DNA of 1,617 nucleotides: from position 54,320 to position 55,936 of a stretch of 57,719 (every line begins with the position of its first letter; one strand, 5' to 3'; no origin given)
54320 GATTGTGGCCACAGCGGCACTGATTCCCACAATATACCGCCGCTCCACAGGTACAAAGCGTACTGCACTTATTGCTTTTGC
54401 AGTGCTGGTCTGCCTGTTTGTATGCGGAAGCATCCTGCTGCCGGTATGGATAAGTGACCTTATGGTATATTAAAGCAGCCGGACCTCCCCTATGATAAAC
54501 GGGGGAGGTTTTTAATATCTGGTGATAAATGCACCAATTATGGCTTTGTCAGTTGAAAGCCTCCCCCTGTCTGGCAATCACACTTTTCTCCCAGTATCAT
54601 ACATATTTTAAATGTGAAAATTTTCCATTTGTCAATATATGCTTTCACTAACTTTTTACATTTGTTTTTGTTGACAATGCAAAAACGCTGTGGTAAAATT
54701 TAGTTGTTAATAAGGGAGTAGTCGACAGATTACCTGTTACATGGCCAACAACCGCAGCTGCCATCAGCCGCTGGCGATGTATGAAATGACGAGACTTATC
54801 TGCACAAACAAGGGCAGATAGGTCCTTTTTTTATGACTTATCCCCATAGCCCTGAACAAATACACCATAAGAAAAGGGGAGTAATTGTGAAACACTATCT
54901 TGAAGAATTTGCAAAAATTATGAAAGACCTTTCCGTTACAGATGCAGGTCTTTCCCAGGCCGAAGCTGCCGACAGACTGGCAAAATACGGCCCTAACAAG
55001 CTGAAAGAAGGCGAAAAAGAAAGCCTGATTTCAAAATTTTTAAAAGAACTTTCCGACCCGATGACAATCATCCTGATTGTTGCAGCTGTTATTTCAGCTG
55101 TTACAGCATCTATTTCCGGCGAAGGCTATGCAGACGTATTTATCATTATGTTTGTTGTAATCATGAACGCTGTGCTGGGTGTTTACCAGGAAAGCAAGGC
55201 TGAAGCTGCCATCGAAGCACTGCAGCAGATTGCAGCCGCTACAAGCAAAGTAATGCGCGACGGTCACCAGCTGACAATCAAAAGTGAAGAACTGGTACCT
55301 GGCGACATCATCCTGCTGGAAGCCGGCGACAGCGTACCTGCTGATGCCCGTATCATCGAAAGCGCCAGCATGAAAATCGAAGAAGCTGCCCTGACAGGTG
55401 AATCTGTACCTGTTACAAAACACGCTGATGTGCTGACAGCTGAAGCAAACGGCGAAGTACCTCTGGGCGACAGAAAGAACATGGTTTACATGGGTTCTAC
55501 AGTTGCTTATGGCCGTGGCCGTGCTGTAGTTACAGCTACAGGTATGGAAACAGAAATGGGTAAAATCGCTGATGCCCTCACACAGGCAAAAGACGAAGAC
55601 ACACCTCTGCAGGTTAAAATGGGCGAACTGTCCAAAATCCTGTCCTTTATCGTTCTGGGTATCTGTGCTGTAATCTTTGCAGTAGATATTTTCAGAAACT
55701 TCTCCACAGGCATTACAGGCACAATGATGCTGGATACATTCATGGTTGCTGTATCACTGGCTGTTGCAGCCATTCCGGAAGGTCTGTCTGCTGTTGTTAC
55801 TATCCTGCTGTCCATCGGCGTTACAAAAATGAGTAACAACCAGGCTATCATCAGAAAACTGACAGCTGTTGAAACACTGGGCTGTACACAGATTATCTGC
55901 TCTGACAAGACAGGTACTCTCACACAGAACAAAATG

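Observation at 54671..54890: Leader with terminator upstream of a PMCA-type P-type ATPase: candidate Mn2+ (yybP-ykoY) riboswitch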

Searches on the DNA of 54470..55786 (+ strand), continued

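Call 30: search_with_rna_model(model_id=R1, sources=[window, L001, L002, L003, L004, L005, L006, L007, L008, L009, L010, L011, L012, L013, L014, L015, L016, L017, L018, L019, L020, L021, L022, L023, L024, L025, L026, L027, L028, L029, L030, L031, L032, L033, L034, L035, L036, L037, L038, L039, L040, L041, L042, L043, L044, L045, L046, L047, L048, L049, L050, L051, L052, L053, L054, L055, L056, L057, L058, L059, L060, L061, L062, L063, L064, L065, L066, L067, L068, L069, L070, L071, L072, L073, L074, L075, L076, L077, L078, L079, L080], max_evalue=1, make_alignment=true)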
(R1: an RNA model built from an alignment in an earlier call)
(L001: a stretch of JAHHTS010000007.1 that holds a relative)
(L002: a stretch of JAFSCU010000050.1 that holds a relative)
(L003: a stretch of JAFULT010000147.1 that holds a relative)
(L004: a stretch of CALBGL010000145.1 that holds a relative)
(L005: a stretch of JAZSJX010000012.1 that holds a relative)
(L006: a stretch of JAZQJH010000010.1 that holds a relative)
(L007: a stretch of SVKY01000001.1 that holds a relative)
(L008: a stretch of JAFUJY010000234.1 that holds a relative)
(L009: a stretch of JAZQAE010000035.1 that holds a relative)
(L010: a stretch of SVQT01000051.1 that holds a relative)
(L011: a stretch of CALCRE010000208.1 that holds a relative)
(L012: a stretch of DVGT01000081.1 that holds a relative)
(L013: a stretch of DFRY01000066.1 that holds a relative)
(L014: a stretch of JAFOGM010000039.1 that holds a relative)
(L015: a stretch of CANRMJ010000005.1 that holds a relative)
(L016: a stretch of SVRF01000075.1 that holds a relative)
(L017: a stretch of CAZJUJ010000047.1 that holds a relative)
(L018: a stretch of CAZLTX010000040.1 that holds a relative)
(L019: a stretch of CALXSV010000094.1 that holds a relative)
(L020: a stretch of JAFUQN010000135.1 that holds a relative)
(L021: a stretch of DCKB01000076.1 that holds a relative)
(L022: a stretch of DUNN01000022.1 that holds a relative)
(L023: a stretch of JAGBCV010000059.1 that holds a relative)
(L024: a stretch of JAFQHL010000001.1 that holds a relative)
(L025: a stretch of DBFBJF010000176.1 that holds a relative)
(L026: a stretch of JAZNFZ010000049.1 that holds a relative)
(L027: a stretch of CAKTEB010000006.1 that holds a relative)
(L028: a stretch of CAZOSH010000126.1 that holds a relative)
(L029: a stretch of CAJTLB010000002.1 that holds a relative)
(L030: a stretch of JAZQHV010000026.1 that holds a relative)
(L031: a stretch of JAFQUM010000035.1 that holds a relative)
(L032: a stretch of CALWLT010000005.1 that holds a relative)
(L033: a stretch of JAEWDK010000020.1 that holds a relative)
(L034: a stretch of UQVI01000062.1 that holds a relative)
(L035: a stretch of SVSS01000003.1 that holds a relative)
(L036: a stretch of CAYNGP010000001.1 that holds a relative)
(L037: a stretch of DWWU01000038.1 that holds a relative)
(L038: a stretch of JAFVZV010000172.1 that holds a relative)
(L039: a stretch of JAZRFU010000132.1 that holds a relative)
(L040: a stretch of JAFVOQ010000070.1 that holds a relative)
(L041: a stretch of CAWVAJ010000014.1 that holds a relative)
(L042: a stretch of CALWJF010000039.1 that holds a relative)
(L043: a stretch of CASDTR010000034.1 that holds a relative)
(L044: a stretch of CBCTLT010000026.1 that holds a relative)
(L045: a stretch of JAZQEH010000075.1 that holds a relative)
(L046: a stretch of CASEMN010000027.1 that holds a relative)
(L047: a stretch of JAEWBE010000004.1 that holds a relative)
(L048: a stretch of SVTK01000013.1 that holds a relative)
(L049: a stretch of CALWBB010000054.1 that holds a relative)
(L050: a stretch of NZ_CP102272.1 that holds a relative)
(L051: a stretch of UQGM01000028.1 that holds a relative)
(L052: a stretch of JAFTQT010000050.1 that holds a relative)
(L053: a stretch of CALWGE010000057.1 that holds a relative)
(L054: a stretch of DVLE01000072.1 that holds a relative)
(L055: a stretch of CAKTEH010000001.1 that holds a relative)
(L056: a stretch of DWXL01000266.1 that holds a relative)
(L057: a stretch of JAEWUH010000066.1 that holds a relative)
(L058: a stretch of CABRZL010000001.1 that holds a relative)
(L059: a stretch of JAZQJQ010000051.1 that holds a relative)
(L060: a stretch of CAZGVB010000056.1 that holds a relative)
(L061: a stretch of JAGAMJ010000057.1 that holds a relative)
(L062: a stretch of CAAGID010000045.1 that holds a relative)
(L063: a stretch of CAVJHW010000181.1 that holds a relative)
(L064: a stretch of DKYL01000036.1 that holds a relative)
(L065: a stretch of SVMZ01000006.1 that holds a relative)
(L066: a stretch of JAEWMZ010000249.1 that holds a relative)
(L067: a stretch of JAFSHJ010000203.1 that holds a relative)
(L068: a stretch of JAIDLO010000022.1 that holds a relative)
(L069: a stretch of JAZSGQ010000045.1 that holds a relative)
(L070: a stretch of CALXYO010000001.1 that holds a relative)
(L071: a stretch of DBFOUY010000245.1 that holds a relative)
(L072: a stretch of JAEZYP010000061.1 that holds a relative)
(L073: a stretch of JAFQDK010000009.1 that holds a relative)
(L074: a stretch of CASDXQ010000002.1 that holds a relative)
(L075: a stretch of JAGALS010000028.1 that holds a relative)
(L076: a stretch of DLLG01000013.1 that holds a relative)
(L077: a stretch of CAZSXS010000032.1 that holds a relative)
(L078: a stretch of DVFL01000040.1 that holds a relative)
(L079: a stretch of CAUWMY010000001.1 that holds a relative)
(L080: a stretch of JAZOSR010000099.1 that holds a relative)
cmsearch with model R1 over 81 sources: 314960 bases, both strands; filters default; matches with E-value up to 1: 72.
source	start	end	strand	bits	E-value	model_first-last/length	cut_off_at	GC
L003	1033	1122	+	79.4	3.8e-17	1-94/94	no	0.39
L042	399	494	+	78.3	7.1e-17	1-94/94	no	0.43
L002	1029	1122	+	78.1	8.3e-17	1-94/94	no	0.44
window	54708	54801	+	78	8.8e-17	1-94/94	no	0.48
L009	1038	1131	+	77.5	1.2e-16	1-94/94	no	0.44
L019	933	1025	+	75.2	4.4e-16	1-94/94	no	0.41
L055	390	485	+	74.8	5.5e-16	1-94/94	no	0.49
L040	1034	1123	+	74.6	6.5e-16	1-94/94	no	0.51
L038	1029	1119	+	73.7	1.1e-15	1-94/94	no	0.49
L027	388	483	+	73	1.6e-15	1-94/94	no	0.54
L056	1011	1100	+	72.7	2e-15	1-94/94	no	0.49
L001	1031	1126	+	72.7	2e-15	1-94/94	no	0.42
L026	1053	1138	+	72.4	2.3e-15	1-94/94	no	0.49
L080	1055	1142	+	72.4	2.3e-15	1-94/94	no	0.55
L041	983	1083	+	72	2.9e-15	1-94/94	no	0.48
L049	848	940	+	71.4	4.2e-15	1-94/94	no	0.45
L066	1015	1102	+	71.3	4.4e-15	1-94/94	no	0.51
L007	1036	1126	+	71.2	4.7e-15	1-94/94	no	0.55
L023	985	1083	+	71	5.2e-15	1-94/94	no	0.38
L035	1048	1137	+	70.7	6.4e-15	1-94/94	no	0.5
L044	415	510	+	70.3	8e-15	1-94/94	no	0.51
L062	1057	1153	+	69.8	1.1e-14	1-94/94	no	0.39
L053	732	823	+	69.6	1.2e-14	1-94/94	no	0.46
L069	1063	1148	+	69.5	1.2e-14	1-94/94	no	0.53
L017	1016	1107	+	69.5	1.3e-14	1-94/94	no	0.47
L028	983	1077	+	68.9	1.8e-14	1-94/94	no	0.37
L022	1039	1132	+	68.9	1.8e-14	1-94/94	no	0.46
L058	421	518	+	68.8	1.9e-14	1-94/94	no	0.48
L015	708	797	+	68.4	2.4e-14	1-94/94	no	0.41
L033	971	1063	+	68.3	2.6e-14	1-94/94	no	0.51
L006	1033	1128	+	68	3e-14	1-94/94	no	0.46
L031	981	1077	+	67.9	3.2e-14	1-94/94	no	0.34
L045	1034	1130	+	67.4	4.4e-14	1-94/94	no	0.46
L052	1032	1125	+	67.3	4.6e-14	1-94/94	no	0.56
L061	832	920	+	67.2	4.9e-14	1-94/94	no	0.55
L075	1031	1119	+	66.9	5.9e-14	1-94/94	no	0.54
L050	757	861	+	66.4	7.8e-14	1-94/94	no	0.5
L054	215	308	+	66.2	8.6e-14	1-94/94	no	0.5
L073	1018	1109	+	65.6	1.2e-13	1-94/94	no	0.47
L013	869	963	+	65.5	1.3e-13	1-94/94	no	0.46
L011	1029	1116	+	65.4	1.4e-13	1-94/94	no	0.34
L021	1027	1119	+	65.4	1.4e-13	1-94/94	no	0.47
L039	1008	1114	+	64.3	2.6e-13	1-94/94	no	0.38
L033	772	866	+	64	3.1e-13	1-94/94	no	0.46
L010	1024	1115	+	63.3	4.8e-13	1-94/94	no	0.53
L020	1026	1131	+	63.1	5.2e-13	1-94/94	no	0.4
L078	875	978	+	62.9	5.9e-13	1-94/94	no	0.43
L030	1003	1096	+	62.2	9.2e-13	1-94/94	no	0.49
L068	53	151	+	62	1e-12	1-94/94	no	0.38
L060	1010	1112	+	61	1.9e-12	1-94/94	no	0.5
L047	1031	1126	+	60.5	2.4e-12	1-94/94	no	0.44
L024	1058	1153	+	60.3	2.7e-12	1-94/94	no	0.5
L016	618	710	+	59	5.8e-12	1-94/94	no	0.46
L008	1044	1139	+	58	1e-11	1-94/94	no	0.39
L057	1029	1124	+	57.4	1.5e-11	1-94/94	no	0.48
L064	1046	1142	+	57.3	1.6e-11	1-94/94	no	0.41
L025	950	1056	+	57.1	1.7e-11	1-94/94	no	0.5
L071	1045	1141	+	56.1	3.1e-11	1-94/94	no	0.41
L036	1044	1142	+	56.1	3.1e-11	1-94/94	no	0.41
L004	1038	1136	+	54.7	7.1e-11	1-94/94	no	0.41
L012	1038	1136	+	54.7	7.1e-11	1-94/94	no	0.41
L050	1012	1114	+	54.7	7.4e-11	1-94/94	no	0.45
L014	1008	1110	+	54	1.1e-10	1-94/94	no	0.46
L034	572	669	+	53.9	1.2e-10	1-94/94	no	0.39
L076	1018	1113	+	52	3.6e-10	1-94/94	no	0.49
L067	1021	1128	+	51.2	5.5e-10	1-94/94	no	0.44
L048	1046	1143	+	49.4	1.6e-09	1-94/94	no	0.49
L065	1026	1126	+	45.6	1.5e-08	1-94/94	no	0.42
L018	1025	1136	+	42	1.2e-07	1-94/94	no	0.38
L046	1038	1113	+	21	0.027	1-94/94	no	0.55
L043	1036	1111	+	19.9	0.05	1-94/94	no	0.57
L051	1038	1143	+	18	0.15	1-94/94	no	0.54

Alignment A2: 72 matches aligned to the model, 195 columns, each read 5' to 3' on its own strand. Consensus structure (alignment columns), stored with it:
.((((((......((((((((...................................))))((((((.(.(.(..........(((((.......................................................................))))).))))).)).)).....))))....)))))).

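Call 41: search_rna_families(source=window, start=54703, end=54806, threshold=evalue, max_evalue=10, show_alignments=10)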
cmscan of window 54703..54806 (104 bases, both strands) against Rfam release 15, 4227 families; matches with E-value up to 10: 3.
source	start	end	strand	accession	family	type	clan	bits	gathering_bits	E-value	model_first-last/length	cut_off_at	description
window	54709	54806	+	RF02617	SSRC10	Gene; sRNA;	-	18.3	56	0.1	1-94/113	3'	Streptococcus sRNA 10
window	54782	54806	+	RF01144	sR17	Gene; snRNA; snoRNA; CD-box;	-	9.9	36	2.6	1-25/55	3'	Small nucleolar RNA sR17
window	54722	54775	-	RF01516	v-snoRNA-1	Gene; snRNA; snoRNA; CD-box;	-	9.4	75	7.9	1-65/65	no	Human herpesvirus 1 small nucleolar RNA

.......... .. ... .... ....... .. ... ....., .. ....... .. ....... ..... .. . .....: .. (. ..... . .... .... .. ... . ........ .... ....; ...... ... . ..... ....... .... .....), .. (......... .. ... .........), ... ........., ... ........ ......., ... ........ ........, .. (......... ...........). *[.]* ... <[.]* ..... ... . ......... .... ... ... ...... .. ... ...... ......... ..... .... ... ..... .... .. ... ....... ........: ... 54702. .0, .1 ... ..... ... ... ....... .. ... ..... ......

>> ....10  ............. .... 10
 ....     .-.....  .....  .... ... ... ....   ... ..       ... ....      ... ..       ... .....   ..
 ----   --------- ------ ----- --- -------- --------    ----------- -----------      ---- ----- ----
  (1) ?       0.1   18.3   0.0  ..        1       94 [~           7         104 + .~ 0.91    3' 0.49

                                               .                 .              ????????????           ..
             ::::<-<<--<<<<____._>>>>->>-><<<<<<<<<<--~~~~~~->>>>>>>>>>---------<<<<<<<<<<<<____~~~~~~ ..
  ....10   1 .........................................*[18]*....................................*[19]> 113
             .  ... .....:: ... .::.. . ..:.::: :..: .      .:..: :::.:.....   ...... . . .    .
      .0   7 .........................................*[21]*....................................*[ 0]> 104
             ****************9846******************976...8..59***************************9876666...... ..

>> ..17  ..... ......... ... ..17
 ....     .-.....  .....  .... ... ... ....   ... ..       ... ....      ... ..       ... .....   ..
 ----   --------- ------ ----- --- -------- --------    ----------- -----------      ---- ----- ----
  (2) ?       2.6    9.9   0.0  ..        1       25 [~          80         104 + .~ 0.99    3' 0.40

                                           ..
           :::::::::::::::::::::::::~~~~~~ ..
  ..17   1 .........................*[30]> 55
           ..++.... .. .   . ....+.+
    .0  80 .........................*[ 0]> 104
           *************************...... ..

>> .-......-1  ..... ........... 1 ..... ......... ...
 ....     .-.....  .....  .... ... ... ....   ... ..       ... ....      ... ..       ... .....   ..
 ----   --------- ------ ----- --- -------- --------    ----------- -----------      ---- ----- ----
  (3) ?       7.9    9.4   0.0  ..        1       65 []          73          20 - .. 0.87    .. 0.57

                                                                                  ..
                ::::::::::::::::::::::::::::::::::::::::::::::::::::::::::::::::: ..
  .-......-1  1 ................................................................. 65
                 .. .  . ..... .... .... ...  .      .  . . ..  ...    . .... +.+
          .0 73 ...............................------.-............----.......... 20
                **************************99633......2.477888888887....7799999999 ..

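Call 42: search_with_rna_model(model_id=R1, sources=[L005, L029, L032, L037, L059, L063, L070, L072, L074, L077, L079], filters=off, max_evalue=10)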
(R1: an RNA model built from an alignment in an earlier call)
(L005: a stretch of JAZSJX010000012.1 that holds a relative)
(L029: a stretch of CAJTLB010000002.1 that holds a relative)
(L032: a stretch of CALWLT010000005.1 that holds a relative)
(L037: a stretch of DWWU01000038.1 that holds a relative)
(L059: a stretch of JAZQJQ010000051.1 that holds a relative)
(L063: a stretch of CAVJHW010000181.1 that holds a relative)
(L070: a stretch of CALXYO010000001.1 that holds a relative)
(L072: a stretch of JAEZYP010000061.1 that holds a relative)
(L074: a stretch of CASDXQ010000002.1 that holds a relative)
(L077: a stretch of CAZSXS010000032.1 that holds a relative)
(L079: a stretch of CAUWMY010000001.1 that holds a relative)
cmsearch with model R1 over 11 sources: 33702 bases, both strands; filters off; matches with E-value up to 10: 6.
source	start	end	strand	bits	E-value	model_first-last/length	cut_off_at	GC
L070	150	211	+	12.2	0.48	1-94/94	no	0.47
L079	1716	1765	-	9.4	2.5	1-94/94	no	0.72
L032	3209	3247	+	8.6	3.9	37-70/94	no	0.51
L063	403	429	+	7.9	5.9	1-94/94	no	0.7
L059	3061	3087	-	7.8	6.1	1-94/94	no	0.56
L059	3265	3303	-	7.5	7.5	1-94/94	no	0.46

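Call 43: search_rna_families(source=L043, start=1030, end=1152, threshold=evalue, max_evalue=10, show_alignments=10)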
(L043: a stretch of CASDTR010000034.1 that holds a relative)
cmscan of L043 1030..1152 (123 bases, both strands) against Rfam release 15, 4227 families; matches with E-value up to 10: 3.
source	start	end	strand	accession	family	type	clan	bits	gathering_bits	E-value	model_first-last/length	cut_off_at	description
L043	1103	1148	+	RF02926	DUF2693-FD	Gene; sRNA;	-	12.6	44.5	3.1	1-49/49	no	DUF2693-FD RNA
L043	1058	1111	-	RF04288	mir-9201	Gene; miRNA;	CL00147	11.2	95.5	7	1-81/81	no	mir-9201 microRNA precursor family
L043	1082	1139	+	RF01953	SOX2OT_exon3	Gene; lncRNA;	-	4.5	70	6.7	218-276/276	no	SOX2 overlapping transcript exon 3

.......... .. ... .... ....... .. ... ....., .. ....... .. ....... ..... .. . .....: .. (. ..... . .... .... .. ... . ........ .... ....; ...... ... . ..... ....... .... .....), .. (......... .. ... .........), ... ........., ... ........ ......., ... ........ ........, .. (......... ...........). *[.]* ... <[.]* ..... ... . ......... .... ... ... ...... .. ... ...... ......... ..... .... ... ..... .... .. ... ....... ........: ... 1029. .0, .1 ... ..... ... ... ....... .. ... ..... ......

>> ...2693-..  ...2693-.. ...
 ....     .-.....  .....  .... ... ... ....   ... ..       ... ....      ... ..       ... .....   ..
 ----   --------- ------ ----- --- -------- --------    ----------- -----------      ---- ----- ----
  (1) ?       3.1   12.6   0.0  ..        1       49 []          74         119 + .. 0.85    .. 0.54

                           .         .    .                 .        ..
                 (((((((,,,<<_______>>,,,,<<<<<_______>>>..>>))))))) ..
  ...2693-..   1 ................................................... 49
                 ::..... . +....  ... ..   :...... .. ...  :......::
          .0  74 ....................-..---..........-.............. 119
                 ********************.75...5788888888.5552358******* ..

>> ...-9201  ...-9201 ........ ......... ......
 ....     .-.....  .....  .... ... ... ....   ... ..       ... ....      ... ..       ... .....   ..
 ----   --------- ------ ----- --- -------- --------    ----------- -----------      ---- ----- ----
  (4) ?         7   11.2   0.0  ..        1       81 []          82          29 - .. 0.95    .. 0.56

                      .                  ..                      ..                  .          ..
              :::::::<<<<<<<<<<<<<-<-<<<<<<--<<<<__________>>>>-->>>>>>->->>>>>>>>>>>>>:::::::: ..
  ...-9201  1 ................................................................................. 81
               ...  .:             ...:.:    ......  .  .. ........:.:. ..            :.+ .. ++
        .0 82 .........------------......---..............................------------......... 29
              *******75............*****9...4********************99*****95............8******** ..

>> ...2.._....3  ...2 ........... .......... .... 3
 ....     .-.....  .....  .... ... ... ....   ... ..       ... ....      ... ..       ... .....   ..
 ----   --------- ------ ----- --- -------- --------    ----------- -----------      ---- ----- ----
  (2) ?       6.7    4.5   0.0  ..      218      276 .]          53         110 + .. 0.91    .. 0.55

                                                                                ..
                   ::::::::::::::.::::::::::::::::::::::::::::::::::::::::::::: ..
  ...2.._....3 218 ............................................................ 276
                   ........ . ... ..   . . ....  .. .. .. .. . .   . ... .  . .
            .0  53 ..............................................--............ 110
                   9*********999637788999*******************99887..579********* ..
